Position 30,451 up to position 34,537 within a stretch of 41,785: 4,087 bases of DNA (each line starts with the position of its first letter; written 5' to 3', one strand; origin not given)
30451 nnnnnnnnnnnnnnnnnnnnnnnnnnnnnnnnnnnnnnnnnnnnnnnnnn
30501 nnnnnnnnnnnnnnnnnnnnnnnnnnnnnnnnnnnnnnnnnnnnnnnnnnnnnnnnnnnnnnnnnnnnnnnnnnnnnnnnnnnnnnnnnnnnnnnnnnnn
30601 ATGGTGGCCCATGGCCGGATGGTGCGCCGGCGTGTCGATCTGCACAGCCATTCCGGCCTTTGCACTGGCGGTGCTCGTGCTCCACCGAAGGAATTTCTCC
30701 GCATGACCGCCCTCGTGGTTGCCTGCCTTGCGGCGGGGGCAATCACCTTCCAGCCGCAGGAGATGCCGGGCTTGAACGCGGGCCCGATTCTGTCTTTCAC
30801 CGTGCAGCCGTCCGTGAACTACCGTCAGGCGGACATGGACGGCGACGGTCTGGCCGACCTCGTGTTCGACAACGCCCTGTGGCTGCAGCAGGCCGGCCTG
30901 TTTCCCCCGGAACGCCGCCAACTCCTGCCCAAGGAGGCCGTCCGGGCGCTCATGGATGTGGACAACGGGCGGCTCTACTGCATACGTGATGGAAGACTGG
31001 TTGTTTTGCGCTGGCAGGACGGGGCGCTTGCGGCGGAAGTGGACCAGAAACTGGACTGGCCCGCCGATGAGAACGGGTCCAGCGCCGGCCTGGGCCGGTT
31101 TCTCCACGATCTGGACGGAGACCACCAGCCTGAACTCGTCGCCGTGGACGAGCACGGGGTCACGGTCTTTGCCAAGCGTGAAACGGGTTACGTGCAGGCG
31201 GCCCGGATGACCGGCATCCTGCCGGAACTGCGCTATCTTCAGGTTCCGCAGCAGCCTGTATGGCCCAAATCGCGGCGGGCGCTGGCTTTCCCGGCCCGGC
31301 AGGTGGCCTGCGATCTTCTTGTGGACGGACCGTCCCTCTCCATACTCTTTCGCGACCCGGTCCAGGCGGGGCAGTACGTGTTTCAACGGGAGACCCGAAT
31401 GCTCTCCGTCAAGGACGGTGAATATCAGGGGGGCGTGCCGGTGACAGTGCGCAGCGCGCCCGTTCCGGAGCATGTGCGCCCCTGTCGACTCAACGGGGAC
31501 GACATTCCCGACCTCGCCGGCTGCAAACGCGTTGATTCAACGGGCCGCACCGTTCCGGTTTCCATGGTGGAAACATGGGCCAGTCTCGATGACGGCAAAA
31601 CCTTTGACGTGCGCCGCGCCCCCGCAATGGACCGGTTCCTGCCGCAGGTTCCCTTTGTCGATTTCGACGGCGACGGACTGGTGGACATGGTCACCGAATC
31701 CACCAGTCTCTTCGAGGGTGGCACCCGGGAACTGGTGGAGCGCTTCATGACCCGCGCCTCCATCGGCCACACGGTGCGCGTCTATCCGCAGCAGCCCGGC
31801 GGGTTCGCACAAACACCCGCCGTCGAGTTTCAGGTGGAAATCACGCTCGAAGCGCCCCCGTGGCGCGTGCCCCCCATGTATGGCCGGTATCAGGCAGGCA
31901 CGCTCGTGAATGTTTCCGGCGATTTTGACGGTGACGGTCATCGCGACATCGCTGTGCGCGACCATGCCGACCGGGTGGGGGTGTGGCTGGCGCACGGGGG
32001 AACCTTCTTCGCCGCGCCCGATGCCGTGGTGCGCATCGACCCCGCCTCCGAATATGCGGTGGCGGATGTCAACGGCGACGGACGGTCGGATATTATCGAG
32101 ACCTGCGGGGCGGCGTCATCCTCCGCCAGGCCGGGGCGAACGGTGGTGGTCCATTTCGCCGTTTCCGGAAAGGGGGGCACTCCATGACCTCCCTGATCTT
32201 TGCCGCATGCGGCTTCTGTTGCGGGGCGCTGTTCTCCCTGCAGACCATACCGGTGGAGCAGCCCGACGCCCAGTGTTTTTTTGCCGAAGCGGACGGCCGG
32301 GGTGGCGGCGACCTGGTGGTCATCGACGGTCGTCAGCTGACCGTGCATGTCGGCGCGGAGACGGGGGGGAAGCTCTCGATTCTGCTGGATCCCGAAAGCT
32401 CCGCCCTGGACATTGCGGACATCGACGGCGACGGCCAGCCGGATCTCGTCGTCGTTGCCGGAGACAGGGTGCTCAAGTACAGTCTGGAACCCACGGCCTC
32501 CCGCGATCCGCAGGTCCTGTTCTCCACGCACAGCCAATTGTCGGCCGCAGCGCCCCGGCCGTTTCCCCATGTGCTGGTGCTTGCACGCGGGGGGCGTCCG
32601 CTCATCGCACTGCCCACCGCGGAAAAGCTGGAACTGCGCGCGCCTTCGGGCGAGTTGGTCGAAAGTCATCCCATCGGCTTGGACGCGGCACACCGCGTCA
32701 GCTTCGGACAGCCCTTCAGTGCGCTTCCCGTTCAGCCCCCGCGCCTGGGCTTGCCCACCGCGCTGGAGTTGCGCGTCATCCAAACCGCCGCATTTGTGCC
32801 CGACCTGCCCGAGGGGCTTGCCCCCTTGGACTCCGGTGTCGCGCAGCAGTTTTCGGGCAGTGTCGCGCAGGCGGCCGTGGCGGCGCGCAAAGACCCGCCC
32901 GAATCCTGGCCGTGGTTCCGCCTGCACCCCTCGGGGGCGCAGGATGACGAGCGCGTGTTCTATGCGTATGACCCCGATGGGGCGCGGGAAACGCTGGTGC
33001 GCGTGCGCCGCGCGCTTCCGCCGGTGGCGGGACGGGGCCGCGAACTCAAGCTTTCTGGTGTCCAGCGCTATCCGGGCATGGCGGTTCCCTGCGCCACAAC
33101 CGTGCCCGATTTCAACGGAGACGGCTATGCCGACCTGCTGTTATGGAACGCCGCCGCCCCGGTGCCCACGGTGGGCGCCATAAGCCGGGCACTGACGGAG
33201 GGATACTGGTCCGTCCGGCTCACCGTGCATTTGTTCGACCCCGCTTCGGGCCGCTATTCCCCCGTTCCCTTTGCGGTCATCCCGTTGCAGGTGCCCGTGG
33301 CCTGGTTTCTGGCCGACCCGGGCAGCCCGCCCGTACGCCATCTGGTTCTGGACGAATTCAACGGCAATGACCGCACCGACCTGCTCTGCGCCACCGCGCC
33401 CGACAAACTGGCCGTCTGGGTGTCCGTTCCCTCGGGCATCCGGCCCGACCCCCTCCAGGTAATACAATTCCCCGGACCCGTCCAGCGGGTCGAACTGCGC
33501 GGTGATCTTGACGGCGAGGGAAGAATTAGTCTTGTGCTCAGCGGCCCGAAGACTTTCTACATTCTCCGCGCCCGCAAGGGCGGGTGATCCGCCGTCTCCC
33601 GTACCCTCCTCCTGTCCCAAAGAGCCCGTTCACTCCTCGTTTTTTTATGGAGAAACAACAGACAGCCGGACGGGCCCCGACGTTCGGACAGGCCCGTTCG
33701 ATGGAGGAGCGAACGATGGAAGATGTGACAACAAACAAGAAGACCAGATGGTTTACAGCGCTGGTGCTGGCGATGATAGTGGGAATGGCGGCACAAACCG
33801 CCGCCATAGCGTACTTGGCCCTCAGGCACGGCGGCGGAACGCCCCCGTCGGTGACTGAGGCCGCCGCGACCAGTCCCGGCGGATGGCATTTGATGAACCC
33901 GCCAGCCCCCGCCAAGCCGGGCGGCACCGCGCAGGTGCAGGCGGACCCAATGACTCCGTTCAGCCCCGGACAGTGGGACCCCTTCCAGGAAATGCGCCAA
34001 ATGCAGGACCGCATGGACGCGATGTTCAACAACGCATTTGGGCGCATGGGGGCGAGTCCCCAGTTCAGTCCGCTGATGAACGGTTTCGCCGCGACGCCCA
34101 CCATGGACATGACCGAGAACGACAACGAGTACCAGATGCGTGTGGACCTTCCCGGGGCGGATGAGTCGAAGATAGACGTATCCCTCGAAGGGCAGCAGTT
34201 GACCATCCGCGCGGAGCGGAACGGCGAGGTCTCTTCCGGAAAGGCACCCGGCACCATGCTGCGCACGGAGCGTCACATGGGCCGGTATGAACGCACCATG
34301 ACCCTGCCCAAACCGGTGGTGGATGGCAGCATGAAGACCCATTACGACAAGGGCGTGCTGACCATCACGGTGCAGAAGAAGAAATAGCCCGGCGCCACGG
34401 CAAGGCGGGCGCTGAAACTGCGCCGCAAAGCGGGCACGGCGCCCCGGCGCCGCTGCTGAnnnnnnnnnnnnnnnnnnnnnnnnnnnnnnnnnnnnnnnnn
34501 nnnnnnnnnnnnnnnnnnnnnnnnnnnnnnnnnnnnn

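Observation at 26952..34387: Uncharacterised cluster: B12-radical SAM enzyme divergent from an ABC-2 exporter, two FG-GAP propeller proteins and an anchored sHSP, abutting the PASTA giant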

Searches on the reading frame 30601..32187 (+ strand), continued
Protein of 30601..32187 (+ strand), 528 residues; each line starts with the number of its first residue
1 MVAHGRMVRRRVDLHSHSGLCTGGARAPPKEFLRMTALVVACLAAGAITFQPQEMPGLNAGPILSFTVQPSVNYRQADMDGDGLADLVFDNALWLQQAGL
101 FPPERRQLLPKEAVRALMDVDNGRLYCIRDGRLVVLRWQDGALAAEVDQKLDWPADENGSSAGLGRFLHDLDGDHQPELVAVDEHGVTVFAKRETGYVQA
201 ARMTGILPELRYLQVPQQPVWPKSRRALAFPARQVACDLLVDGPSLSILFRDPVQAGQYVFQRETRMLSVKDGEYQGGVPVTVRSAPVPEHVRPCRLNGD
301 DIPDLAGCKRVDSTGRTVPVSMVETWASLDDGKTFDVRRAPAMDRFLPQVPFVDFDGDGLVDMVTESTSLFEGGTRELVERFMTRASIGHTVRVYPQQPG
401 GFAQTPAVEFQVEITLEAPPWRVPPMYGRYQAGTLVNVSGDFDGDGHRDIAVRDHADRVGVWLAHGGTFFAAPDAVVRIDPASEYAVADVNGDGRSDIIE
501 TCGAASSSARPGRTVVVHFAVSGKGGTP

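Call 35: predict_structure(alignment_id=A1)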
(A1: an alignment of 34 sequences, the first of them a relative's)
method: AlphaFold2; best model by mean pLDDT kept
length: 494 residues; sequences in the alignment: 34
mean_pLDDT: 86.7   pTM: 0.85
mean pLDDT of the five models: 86.7, 85.9, 85.9, 85.6, 84.7
residues with pLDDT >= 90: 310; 70-90: 123; 50-70: 35; < 50: 26
segments of 3 or more residues with pLDDT < 50: 1-11, 471-477, 490-494
pLDDT, mean of each block of 10 residues (from residue 1): 42 82 88 86 95 95 94 93 94 94 94 92 67 92 91 91 92 79 56 60 86 90 89 89 90 91 87 87 78 94 92 90 94 88 89 96 94 96 95 92 94 95 96 88 94 95 87 48 86 39
secondary structure, 60 per line:
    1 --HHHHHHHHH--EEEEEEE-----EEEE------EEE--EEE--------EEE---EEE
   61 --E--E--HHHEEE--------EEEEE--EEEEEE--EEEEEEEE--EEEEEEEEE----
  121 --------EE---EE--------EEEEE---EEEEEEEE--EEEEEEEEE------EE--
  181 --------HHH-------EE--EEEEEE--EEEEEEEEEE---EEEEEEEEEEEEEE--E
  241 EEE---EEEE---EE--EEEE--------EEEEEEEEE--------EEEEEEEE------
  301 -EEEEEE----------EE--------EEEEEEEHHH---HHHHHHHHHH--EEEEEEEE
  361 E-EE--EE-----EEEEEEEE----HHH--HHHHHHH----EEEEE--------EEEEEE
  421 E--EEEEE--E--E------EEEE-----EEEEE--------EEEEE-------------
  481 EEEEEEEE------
elements in order: H3-11 E14-20 E26-29 E36-38 E41-43 E52-54 E58-60 E72-74 E83-87 E90-95 E98-105 E108-116 E144-148 E152-159 E162-170 E203-208 E211-220 E224-237 E240-243 E247-250 E258-261 E270-278 E287-294 E302-307 E328-334 H341-350 E353-361 E374-381 H391-397 E402-406 E415-421 E424-428 E441-444 E450-454 E463-467 E481-488
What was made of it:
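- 30703..32187 (+): FG-GAP protein 1 (FG1), 494 aa: an uncharged hydrophobic N-terminus (residues 2-16) followed by an all-beta FG-GAP repeat domain with at least six DxDxDG-type loops. Cys203 and Cys261 are nearly invariant. AF2 model pLDDT 86.7, pTM 0.85 (call 35).
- On FG-GAP / integrin-alpha-type beta-propeller: The AF2 model is all-beta with about 33 strands, pLDDT 86.7 (call 35).
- The FG1 model is confident and all-beta (call 35).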

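Call 38: fold_search(model_id=the predicted structure, library=pdb)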
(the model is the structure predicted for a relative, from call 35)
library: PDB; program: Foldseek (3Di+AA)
matches with E <= 10: 755; with E <= 0.001: 82
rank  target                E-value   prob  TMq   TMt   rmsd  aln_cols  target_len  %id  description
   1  9b9k_A                8.2e-07  1.00  0.33  0.31  14.4       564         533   14  Integrin alpha-5 beta-1 in complex with MINT1526A Fab (released 2025-02-05)
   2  9dia_A                2.2e-06  1.00  0.29  0.32  13.5       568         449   13  Cryo-EM structure of alpha5beta1 integrin in complex with NeoNectin candidate 2 (released 2025-06-18)
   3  4wjk_A                2.6e-06  1.00  0.31  0.33  13.9       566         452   13  Metal Ion and Ligand Binding of Integrin (released 2014-12-03)
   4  8cvp_A                2.6e-06  1.00  0.20  0.10  28.0       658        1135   12  Cereblon-DDB1 in the Apo form (released 2022-07-20)
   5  9hne_E                4.0e-06  1.00  0.24  0.13  26.3       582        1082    8  Cereblon in complex with DDB1, GSPT1 and Compound-1 (released 2025-10-22)
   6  4wk4_A                5.3e-06  1.00  0.34  0.36  14.3       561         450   12  Metal Ion and Ligand Binding of Integrin (released 2014-12-03)
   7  9ejq                  1.5e-05  1.00  0.25  0.13  26.2       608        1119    8  Crystal structure of DDB1 in complex with XS381952 (released 2025-02-26)
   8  9ltr_B                1.9e-05  1.00  0.24  0.12  26.4       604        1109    8  Cryo-EM structure of dimeric DDB1-DDA1-DET1-Ube2e2-COP1 complex (released 2026-01-28)
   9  9q2d_C                2.3e-05  1.00  0.22  0.15  20.7       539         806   11  Cryo-EM structure of ternary complex Ikaros-ZF2:CC-885:CRBN:DDB1 (molecular glue degrader) (released 2025-10-01)
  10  6xk9_Y                2.4e-05  0.98  0.19  0.10  26.3       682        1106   10  Cereblon in complex with DDB1, CC-90009, and GSPT1 (released 2020-12-02)
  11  6xk9_B                2.6e-05  0.98  0.19  0.10  26.2       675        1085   10  Cereblon in complex with DDB1, CC-90009, and GSPT1 (released 2020-12-02)
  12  7b91_A                2.7e-05  1.00  0.29  0.20  15.6       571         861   10  Structure of a minimal SF3B core in complex with pladienolide D (form I) (released 2021-08-04)
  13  4a08_A                2.7e-05  0.97  0.18  0.10  25.7       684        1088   10  Structure of hsDDB1-drDDB2 bound to a 13 bp CPD-duplex (purine at D-1 position) at 3.0 A resolution (CPD 1) (released 2011-11-30)
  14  4tz4_A                2.9e-05  1.00  0.23  0.12  27.5       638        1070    9  Crystal Structure of Human Cereblon in Complex with DDB1 and Lenalidomide (released 2014-08-06)
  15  1jv2_A                3.0e-05  1.00  0.33  0.21  13.6       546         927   13  CRYSTAL STRUCTURE OF THE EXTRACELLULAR SEGMENT OF INTEGRIN ALPHAVBETA3 (released 2001-10-17)
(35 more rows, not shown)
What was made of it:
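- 30703..32187 (+): Foldseek top hit is the integrin alpha5 propeller, E 8e-7 but TM about 0.33 (call 38).
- The Foldseek TM-scores of the FG1 model to integrin-type propellers are low (about 0.3, call 38), so the exact blade architecture is unsettled.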

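Call 47: search_solved_structures(query=A1, max_evalue=1)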
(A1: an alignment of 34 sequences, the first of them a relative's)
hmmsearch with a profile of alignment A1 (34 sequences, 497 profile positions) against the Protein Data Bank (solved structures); distinct sequences matched with E-value up to 1: 66 (the best 60 are shown).
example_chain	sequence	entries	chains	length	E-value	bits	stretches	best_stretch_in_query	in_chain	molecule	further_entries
9oee_A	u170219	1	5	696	2.2e-05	26.3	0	407-482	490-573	Secreted esterase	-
3fcu_A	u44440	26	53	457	3.2e-05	25.7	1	406-480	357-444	Integrin, alpha 2b | Integrin alpha-IIb | Integrin alphaIIB beta3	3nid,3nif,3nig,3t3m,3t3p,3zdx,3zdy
4z7n_A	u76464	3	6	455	3.6e-05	25.5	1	406-480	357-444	Integrin alpha-IIb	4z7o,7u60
4z7q_A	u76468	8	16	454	3.7e-05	25.5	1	406-479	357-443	Integrin alpha-IIb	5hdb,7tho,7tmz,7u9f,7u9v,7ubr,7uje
1tye_A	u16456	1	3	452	3.8e-05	25.5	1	406-477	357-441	Integrin alpha-IIb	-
7td8_A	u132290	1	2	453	3.9e-05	25.4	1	406-478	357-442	Integrin alpha-IIb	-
2vc2_A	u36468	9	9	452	4.3e-05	25.3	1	406-477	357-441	INTEGRIN ALPHA-IIB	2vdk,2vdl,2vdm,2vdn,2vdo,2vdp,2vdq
9e8b_A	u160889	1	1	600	5.9e-05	24.8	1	406-481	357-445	Integrin alpha-IIb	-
3fcs_A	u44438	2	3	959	0.00019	23.1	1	406-480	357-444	Integrin, alpha 2b | Integrin alpha-IIb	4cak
6v4p_A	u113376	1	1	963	0.0002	23.1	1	406-480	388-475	Integrin alpha-IIb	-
9td2_A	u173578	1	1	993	0.00021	23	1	406-480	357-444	Integrin alpha-IIb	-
8t2u_A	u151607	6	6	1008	0.00022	22.9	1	406-480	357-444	Integrin alpha-IIb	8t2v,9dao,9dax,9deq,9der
2z8r_A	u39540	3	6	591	0.00022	22.9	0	28-56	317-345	YesW protein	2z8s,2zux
11yb_A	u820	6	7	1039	0.00024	22.8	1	406-480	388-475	Integrin alpha-IIb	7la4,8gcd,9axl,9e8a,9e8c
8gce_A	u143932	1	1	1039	0.00024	22.8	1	406-480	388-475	Integrin alpha-IIb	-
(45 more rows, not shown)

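Call 57: search_protein_families(library=padloc, proteins=[window:30703-32187:+], max_evalue=0.001)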
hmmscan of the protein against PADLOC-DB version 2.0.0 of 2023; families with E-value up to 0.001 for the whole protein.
window:30703-32187:+ (494 aa): 0 families

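Call 62: list_cluster_members(proteins=[P0123, P0124, P0127, P0140, P0142, P0149, P0250, P0253, P0255, P0002])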
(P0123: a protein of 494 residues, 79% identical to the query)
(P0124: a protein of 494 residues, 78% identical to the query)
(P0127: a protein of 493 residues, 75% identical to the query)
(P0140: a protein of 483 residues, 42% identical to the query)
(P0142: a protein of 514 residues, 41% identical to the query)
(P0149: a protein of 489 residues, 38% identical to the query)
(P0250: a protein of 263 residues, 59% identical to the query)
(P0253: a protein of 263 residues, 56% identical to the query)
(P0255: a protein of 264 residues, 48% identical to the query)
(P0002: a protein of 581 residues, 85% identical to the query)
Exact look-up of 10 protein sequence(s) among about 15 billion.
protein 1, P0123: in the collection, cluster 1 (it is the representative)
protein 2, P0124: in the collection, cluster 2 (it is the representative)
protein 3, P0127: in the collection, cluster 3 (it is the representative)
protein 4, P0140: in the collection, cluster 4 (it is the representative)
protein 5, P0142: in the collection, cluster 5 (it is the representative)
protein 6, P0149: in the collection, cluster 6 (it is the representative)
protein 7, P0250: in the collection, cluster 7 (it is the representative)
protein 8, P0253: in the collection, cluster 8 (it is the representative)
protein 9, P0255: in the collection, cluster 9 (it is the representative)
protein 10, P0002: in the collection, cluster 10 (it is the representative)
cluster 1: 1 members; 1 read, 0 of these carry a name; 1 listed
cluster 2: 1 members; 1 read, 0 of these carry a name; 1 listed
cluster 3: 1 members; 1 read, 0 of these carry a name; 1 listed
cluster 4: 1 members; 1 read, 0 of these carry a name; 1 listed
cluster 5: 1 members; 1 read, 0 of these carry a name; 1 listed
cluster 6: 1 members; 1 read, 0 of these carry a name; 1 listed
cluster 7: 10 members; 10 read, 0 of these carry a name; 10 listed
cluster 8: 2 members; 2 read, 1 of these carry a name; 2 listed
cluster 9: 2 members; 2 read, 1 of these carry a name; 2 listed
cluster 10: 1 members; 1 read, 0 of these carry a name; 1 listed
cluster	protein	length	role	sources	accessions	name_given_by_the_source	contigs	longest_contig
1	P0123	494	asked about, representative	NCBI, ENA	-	-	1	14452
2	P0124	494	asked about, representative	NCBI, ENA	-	-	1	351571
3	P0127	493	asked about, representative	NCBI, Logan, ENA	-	-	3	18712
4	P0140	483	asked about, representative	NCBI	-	-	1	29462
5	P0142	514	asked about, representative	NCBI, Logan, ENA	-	-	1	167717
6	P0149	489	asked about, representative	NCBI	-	-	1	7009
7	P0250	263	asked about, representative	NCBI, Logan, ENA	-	-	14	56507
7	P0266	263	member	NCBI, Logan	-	-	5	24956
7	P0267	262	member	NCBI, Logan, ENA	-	-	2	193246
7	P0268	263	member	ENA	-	-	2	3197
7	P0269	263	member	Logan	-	-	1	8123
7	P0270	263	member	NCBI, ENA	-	-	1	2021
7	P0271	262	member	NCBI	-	-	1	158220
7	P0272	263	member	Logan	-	-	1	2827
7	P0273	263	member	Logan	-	-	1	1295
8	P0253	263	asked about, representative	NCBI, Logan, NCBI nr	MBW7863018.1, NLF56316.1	MAG: ABC transporter permease subunit [Candidatus Hydrogenedens sp.] | ABC transporter permease subunit [Candidatus Hydrogenedentota bacterium]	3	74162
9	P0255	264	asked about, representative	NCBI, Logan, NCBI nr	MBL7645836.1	MAG: ABC transporter permease subunit [Candidatus Hydrogenedentes bacterium] | ABC transporter permease subunit [Candidatus Hydrogenedentota bacterium]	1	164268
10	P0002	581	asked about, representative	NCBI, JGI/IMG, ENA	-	-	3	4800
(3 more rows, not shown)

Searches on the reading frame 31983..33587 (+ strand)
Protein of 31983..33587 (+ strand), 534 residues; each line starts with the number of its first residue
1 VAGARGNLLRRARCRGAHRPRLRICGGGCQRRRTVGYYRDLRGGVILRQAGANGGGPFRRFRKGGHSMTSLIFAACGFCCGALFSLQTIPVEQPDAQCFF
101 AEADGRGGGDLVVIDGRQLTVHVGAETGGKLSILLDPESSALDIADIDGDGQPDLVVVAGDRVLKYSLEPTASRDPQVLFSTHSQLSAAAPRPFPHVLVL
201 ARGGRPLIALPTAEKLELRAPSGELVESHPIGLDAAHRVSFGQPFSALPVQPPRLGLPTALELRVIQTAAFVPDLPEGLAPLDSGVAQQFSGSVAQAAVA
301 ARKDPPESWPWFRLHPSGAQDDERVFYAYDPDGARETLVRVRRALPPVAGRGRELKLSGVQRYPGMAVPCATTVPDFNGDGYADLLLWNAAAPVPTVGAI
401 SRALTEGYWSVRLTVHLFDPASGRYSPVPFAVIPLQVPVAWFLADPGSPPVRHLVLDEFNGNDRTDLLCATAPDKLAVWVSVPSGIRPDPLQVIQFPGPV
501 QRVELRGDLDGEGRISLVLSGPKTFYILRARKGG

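Call 5: search_protein_families(library=pfam, proteins=[window:31983-33587:+], max_evalue=0.01)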
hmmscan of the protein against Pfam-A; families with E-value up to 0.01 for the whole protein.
window:31983-33587:+ (534 aa): 3 families
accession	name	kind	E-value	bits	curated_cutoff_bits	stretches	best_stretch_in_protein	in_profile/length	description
PF13517.12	FG-GAP_3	-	3.7e-10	40.7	26.9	1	104-157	3-61/61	FG-GAP-like repeat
PF01839.29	FG-GAP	-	3.6e-08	33.6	22.1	1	373-390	6-22/37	FG-GAP repeat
PF12256.14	TcdB_toxin_midN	-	0.00067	19.5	24.8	0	364-388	22-46/181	Insecticide toxin TcdB middle/N-terminal region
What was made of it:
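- Checked: FG2 32184-33587: FG-GAP_3, E 3.7e-10 (call 5).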

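Call 6: search_protein_families(library=ncbifam, proteins=[window:31983-33587:+], max_evalue=0.01)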
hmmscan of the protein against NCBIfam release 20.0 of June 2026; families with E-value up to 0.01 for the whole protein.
window:31983-33587:+ (534 aa): 0 families

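Call 57: search_protein_families(library=padloc, proteins=[window:32184-33587:+], max_evalue=0.001)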
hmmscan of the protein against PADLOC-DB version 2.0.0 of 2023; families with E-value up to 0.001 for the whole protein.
window:32184-33587:+ (467 aa): 0 families

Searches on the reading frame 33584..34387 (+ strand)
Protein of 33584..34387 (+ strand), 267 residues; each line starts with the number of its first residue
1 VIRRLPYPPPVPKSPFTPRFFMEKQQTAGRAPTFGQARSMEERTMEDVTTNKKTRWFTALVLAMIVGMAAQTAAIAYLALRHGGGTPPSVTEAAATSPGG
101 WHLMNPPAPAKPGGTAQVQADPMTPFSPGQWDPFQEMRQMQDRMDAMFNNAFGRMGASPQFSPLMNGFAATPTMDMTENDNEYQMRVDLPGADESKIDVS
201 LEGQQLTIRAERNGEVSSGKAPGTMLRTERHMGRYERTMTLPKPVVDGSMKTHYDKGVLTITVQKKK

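Call 5: search_protein_families(library=pfam, proteins=[window:33584-34387:+], max_evalue=0.01)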
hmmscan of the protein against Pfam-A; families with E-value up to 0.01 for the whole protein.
window:33584-34387:+ (267 aa): 2 families
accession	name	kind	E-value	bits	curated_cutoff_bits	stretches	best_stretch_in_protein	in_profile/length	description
PF00011.27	HSP20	-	8.3e-17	61.6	20.8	1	175-267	1-89/102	Hsp20/alpha crystallin family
PF17886.7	ArsA_HSP20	-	1.4e-08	34.6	22.5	1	180-262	1-62/63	HSP20-like domain found in ArsA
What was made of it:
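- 33716..34387 (+): Adjacent gene judged NOT part of the unit: small heat-shock protein with one N-terminal TM helix (maximal ORF starts at 33584). Pfam HSP20 E 8e-17 (call 5).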

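Call 6: search_protein_families(library=ncbifam, proteins=[window:33584-34387:+], max_evalue=0.01)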
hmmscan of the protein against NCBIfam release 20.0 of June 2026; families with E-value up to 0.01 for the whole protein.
window:33584-34387:+ (267 aa): 3 families
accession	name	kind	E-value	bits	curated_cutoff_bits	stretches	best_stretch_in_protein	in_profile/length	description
NF042420.1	Hsp18_Clos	equivalog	1.1e-15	57.9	195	1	133-266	6-134/147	heat shock protein Hsp18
NF041799.1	Hsp14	equivalog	1.6e-15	57.1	100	1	170-266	17-109/118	archaeal heat shock protein Hsp14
NF041800.1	Hsp20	equivalog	8.9e-15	54.7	140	1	171-267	73-151/162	archaeal heat shock protein Hsp20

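Call 57: search_protein_families(library=padloc, proteins=[window:33716-34387:+], max_evalue=0.001)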
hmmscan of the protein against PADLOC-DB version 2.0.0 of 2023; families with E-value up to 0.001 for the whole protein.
window:33716-34387:+ (223 aa): 0 families
